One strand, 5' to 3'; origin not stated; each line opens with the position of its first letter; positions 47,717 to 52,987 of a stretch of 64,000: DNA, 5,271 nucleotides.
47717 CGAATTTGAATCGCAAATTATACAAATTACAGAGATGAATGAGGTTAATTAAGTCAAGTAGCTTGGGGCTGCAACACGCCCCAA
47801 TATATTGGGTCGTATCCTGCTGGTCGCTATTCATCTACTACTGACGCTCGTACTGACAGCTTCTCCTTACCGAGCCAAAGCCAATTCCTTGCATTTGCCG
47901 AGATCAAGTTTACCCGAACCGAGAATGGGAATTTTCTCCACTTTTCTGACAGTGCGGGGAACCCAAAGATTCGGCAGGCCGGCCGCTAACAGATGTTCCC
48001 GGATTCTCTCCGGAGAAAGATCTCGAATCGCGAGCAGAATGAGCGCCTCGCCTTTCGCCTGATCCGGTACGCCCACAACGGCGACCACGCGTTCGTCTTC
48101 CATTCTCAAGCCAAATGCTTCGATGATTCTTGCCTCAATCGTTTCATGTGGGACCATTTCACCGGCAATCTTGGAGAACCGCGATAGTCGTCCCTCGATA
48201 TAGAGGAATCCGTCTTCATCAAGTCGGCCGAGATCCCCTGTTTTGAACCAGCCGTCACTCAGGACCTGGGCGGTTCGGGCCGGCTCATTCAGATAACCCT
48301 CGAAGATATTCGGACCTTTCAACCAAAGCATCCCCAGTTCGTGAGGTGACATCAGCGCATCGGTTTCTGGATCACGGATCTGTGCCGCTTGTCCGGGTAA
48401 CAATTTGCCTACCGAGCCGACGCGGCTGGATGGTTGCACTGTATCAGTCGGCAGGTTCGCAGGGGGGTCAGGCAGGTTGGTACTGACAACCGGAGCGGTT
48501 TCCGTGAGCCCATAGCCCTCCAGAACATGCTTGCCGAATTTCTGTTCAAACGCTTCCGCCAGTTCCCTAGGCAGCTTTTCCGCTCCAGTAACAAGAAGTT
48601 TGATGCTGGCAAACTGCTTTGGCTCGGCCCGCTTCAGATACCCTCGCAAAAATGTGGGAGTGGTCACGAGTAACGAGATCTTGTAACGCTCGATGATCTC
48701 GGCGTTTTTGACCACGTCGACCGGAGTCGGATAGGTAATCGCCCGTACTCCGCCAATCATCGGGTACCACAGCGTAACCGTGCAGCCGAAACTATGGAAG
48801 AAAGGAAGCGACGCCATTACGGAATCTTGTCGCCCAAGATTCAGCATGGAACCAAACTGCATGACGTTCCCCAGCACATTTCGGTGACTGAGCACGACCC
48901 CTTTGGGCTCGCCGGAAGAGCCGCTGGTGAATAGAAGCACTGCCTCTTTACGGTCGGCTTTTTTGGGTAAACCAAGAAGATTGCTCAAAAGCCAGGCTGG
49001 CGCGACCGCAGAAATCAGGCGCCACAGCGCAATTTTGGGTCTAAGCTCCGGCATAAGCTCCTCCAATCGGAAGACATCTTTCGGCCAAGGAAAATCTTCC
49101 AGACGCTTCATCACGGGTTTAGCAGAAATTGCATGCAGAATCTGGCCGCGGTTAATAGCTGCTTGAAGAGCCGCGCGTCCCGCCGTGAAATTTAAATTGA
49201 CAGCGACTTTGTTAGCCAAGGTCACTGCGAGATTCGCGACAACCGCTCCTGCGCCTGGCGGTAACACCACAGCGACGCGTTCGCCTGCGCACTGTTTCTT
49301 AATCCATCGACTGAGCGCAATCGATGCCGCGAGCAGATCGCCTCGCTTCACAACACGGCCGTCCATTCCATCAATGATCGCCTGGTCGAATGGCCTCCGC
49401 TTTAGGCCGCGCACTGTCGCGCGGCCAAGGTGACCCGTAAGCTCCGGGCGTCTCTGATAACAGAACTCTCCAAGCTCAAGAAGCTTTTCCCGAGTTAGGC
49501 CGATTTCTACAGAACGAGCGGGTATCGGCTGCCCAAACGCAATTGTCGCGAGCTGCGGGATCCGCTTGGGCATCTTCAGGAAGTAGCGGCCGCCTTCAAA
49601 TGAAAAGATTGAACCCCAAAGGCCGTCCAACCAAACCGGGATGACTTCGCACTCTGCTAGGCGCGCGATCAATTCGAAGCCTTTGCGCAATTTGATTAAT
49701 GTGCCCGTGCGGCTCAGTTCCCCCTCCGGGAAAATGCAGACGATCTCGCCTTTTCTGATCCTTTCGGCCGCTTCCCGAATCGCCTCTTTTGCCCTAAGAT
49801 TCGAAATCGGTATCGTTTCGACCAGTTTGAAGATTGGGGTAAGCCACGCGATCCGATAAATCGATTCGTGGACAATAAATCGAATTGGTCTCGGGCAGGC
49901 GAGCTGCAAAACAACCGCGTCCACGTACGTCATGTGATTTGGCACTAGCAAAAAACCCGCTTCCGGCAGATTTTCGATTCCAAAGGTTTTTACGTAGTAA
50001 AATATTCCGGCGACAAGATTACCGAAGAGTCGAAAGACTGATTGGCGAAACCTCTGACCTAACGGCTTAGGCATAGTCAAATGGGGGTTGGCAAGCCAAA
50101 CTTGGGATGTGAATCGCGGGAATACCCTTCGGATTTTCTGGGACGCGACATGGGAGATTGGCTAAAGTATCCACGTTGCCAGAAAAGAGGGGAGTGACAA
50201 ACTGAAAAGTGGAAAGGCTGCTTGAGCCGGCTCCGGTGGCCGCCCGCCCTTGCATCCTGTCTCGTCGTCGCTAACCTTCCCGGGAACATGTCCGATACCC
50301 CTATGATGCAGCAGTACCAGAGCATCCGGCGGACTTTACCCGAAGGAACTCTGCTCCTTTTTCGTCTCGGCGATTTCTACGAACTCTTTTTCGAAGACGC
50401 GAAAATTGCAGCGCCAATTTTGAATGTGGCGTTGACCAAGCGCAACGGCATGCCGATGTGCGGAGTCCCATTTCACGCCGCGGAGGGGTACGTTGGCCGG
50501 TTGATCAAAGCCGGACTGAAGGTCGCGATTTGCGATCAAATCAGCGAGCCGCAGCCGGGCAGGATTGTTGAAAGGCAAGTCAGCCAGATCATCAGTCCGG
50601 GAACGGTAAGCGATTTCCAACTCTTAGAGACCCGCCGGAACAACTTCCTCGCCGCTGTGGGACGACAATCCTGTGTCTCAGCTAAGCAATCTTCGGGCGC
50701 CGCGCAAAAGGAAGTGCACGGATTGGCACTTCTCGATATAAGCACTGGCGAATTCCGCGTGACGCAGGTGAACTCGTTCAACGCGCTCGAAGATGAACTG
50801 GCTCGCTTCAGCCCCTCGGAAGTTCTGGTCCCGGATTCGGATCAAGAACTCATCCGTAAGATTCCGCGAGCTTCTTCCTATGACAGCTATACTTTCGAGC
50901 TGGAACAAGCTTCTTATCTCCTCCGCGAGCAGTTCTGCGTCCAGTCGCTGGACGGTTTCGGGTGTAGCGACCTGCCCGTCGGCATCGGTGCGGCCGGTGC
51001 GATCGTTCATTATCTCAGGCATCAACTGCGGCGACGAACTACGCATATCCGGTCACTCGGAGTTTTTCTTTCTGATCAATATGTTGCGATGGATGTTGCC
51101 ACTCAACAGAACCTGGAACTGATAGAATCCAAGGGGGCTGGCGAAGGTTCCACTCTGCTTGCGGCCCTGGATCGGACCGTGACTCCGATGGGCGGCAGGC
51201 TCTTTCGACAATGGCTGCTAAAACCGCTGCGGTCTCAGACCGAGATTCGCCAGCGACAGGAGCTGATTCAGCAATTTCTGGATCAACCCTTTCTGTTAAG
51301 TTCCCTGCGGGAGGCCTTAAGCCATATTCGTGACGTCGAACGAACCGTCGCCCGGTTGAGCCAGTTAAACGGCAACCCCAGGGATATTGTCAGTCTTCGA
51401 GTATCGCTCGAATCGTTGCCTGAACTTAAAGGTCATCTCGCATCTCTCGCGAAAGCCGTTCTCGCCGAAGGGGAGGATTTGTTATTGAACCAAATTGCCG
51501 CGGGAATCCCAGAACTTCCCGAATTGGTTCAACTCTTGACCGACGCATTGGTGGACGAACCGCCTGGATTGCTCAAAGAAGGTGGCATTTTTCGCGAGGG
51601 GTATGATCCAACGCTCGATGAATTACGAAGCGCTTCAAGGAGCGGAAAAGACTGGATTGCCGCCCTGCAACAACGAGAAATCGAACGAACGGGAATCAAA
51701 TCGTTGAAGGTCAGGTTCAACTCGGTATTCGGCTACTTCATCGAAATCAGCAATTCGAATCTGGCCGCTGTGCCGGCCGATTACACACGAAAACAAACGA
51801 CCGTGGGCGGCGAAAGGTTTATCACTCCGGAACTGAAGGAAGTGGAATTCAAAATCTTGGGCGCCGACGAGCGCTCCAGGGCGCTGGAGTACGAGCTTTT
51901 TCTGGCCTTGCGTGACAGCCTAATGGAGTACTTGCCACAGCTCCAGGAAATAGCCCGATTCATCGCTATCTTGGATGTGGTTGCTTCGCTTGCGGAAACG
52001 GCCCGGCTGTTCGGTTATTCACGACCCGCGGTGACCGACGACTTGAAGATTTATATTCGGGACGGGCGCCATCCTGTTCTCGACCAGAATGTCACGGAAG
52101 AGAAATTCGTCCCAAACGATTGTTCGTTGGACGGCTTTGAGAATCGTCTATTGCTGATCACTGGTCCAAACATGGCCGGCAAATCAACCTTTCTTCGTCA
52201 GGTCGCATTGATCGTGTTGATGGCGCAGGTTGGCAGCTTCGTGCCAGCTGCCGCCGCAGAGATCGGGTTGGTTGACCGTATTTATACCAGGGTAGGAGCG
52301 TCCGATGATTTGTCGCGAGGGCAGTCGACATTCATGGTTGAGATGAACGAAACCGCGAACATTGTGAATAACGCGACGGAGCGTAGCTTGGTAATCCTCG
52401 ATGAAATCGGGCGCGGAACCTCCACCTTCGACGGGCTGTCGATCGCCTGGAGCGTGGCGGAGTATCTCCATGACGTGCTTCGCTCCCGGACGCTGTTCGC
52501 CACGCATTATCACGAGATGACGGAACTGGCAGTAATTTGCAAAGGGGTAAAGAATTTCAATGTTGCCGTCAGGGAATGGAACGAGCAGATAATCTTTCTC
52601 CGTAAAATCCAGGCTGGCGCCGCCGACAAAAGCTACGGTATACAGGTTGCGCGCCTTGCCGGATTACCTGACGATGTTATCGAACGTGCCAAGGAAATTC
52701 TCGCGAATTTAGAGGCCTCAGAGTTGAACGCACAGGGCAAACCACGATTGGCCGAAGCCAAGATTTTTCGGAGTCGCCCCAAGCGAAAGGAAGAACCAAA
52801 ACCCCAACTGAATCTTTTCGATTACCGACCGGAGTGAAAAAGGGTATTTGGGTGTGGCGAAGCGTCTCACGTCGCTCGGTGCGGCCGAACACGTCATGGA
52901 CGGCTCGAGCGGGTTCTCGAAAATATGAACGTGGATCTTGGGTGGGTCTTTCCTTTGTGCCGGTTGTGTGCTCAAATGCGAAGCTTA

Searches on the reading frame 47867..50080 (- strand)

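Call 23: search_protein_families(library=pfam, proteins=[window:47867-50080:-], max_evalue=0.00001)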
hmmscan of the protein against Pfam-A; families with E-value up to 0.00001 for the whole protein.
window:47867-50080:- (737 aa): 3 families
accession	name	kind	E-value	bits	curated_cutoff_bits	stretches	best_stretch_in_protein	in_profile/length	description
PF00501.34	AMP-binding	-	3.3e-61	207.6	29.9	1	229-597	8-384/384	AMP-binding enzyme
PF01553.26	Acyltransferase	-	8.2e-24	84.3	23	1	34-151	6-131/132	Acyltransferase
PF13193.12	AMP-binding_C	-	2.2e-06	28.9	24.5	0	664-724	13-76/76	AMP-binding enzyme C-terminal domain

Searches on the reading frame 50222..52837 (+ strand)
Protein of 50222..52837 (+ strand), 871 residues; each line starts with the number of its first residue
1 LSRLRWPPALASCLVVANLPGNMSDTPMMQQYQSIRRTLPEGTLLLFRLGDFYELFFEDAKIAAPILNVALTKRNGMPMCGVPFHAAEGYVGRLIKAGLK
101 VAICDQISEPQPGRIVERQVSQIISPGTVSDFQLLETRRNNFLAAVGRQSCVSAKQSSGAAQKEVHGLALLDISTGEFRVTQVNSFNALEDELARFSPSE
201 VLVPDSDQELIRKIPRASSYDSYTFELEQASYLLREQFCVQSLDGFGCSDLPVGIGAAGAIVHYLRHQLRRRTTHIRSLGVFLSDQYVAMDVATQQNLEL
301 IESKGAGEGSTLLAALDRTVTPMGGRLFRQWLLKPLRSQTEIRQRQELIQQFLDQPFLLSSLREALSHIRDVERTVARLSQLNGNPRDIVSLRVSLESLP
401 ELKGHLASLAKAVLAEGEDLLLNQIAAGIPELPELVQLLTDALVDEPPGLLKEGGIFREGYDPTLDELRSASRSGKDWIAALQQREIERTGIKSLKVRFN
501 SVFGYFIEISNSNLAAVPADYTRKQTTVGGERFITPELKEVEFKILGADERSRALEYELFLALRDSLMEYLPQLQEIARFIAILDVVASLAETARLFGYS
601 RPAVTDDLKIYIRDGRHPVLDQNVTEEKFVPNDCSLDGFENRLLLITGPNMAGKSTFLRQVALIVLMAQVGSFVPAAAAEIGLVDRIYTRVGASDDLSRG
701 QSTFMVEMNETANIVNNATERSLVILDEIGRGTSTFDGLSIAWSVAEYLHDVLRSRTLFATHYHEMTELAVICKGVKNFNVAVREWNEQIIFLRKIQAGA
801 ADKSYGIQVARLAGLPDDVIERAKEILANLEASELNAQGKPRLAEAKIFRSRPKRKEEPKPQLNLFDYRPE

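Call 23: search_protein_families(library=pfam, proteins=[window:50222-52837:+], max_evalue=0.00001)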
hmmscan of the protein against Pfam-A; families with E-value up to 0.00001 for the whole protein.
window:50222-52837:+ (871 aa): 5 families
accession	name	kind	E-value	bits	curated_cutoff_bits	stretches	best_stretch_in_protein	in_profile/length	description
PF00488.27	MutS_V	-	5.5e-89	297.6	30.2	1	645-831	2-188/188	MutS domain V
PF05192.23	MutS_III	-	1e-48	166.7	34.1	1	293-591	1-194/194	MutS domain III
PF01624.25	MutS_I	-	4.8e-34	117.4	20.6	1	26-132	1-112/113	MutS domain I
PF05190.23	MutS_IV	-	7.2e-28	97.2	22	1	460-550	1-91/92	MutS family domain IV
PF05188.22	MutS_II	-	1.8e-25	90.3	25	1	154-277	8-133/133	MutS domain II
